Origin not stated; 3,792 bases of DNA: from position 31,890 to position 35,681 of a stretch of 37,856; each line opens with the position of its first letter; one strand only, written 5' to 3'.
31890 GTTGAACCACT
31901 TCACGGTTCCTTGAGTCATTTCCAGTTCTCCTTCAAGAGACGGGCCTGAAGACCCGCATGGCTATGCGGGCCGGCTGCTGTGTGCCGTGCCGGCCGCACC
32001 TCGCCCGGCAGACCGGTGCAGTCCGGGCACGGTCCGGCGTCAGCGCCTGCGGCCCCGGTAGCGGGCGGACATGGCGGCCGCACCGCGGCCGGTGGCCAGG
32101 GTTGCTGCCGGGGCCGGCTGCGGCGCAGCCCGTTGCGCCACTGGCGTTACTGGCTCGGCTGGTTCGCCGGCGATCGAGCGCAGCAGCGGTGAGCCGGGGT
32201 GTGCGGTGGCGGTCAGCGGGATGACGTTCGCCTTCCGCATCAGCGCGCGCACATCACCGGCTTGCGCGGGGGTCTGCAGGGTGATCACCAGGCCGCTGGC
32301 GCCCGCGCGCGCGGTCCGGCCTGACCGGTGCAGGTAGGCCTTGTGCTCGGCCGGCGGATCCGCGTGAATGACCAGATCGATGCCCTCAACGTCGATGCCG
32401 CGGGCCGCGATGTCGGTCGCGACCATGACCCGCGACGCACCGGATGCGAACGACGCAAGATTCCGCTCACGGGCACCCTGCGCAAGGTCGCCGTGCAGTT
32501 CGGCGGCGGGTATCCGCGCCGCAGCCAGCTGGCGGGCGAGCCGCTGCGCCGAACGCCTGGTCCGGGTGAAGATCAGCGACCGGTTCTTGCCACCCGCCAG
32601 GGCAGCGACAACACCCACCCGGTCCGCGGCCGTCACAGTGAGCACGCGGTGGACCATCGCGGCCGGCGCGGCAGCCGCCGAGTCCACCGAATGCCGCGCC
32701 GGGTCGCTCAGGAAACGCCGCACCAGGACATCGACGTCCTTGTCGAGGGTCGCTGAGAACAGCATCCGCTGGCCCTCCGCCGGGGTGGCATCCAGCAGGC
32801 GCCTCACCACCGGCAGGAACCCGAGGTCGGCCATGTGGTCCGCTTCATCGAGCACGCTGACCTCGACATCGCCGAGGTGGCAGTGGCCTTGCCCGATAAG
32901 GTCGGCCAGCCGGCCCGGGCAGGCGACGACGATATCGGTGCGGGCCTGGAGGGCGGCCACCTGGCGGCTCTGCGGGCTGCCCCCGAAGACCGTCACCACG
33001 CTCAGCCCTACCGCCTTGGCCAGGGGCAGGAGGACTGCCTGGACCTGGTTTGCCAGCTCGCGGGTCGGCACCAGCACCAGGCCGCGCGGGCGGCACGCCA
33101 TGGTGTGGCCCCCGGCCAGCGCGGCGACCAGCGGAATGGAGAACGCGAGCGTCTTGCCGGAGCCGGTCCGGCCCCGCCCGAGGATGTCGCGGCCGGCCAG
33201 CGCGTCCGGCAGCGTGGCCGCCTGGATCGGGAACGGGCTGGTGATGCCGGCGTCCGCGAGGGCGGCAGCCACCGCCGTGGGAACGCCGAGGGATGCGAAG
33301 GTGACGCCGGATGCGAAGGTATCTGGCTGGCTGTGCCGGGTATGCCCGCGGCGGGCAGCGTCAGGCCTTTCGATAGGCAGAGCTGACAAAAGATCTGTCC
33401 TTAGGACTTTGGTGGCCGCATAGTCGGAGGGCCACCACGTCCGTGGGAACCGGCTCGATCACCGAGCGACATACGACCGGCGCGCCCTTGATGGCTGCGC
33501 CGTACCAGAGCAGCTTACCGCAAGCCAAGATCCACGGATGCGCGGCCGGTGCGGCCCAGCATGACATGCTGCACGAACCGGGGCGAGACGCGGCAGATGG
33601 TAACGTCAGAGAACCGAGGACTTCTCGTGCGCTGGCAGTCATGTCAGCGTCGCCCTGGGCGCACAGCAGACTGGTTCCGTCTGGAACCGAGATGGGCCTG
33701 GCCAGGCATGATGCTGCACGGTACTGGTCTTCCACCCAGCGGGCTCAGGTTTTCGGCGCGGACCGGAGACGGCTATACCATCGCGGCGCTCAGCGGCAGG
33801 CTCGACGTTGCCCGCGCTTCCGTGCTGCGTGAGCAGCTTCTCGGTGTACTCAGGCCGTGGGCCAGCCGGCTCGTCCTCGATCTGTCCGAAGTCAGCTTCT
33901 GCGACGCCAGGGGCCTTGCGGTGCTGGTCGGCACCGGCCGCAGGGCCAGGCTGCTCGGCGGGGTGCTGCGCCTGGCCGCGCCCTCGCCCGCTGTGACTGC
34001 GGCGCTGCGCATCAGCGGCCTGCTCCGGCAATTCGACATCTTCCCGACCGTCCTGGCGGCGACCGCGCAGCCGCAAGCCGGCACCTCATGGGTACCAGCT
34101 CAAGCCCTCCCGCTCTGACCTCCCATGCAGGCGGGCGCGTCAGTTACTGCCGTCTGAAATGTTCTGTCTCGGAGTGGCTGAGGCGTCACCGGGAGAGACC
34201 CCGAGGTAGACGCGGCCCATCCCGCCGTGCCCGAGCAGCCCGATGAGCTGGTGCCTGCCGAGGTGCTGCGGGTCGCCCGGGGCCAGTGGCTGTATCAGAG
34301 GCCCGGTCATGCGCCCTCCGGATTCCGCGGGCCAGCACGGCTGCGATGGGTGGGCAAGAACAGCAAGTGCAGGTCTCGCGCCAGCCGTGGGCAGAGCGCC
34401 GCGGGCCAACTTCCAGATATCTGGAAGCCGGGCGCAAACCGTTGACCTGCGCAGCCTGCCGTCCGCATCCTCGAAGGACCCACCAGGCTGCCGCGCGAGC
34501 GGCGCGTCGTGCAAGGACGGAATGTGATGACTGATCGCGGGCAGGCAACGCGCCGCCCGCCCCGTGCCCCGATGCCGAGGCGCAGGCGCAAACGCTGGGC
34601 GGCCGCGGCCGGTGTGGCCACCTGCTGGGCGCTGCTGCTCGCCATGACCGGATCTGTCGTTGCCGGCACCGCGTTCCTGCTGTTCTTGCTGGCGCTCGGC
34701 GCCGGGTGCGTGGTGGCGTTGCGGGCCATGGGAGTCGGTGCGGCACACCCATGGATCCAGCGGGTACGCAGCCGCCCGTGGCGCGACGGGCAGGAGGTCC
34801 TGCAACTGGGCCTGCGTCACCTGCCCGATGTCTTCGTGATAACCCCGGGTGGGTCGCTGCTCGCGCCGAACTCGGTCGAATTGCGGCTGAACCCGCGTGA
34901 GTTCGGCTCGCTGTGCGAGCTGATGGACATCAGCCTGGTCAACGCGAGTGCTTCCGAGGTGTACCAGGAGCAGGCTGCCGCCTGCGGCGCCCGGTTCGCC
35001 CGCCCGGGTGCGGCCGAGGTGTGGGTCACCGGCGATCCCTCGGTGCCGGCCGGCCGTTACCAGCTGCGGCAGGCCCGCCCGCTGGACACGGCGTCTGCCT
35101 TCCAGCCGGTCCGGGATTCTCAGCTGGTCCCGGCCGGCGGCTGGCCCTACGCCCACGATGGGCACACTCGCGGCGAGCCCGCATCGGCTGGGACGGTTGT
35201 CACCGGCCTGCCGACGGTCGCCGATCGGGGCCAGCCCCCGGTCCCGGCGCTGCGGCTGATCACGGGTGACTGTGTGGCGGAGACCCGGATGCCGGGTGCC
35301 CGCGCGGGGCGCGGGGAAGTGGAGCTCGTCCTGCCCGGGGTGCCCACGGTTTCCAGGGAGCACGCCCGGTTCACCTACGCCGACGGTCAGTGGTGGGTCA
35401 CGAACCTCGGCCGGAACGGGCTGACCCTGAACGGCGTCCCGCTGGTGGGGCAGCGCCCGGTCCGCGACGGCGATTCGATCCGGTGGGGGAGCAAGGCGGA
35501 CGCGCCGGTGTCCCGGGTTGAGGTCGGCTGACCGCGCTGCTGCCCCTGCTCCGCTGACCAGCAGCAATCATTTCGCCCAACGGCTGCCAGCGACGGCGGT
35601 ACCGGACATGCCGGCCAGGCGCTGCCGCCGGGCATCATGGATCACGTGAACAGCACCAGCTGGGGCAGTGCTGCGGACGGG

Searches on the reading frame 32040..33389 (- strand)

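Call 38: search_protein_families(library=pfam, proteins=[window:32040-33389:-], max_evalue=0.00001)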
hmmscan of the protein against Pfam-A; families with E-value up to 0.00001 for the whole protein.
window:32040-33389:- (449 aa): 2 families
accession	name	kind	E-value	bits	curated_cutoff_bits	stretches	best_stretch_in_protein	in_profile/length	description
PF00270.35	DEAD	-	9.5e-40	136.5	26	1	54-220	2-165/167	DEAD/DEAH box helicase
PF00271.37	Helicase_C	-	3.4e-26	92.1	23.5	1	267-363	14-110/110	Helicase conserved C-terminal domain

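Call 98: search_protein_families(library=padloc, proteins=[window:32040-33389:-], max_evalue=0.00001)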
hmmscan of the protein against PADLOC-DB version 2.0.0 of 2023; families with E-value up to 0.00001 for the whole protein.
window:32040-33389:- (449 aa): 17 families
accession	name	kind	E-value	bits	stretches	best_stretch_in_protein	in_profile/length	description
PDLC02503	BrxHI|BrxHII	-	1.6e-23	80.9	1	53-363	26-344/698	BrxHI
PDLC02864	DpdF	-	8.2e-18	62.5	1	55-366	26-332/610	DpdF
PDLC02870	DpdF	-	3.6e-16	56.8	1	54-381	16-339/534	DpdF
PDLC03928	PsyrT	-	9.6e-15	51.9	1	143-382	108-354/689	-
PDLC02861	DpdF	-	2e-13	47.5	1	55-385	32-356/611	DpdF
PDLC02501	BrxHI|BrxHII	-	6.4e-13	45.7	1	45-367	17-347/925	BrxHI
PDLC02859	DpdF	-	7.1e-10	35.9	1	188-385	248-439/545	DpdF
PDLC02865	DpdF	-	2.1e-09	33.5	1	56-369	764-1077/1499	DpdF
PDLC01533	Cas3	-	2.2e-08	30.9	0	52-159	36-137/897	CAS-I; effector_G3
PDLC03960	SngC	-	2.9e-08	30.9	1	54-365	27-366/720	-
PDLC01770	Cas3g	-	3.5e-08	30.4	0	208-365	184-344/733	-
PDLC02863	DpdF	-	3.9e-08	30.6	1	260-371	42-153/488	DpdF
PDLC02860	DpdF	-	4e-07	27.1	1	209-372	54-219/547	DpdF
PDLC02623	DrmD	-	4.9e-07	25.9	1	268-365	529-626/1040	DrmD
PDLC02632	DrmD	-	6.4e-07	26.2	1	267-382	521-644/662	DrmD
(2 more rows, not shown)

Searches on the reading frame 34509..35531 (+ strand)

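Call 38: search_protein_families(library=pfam, proteins=[window:34509-35531:+], max_evalue=0.00001)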
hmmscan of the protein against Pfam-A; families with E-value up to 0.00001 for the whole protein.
window:34509-35531:+ (340 aa): 1 family
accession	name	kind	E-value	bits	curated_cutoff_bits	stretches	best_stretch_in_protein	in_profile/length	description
PF00498.31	FHA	-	1.3e-11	45.2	20.7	1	267-327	4-67/67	FHA domain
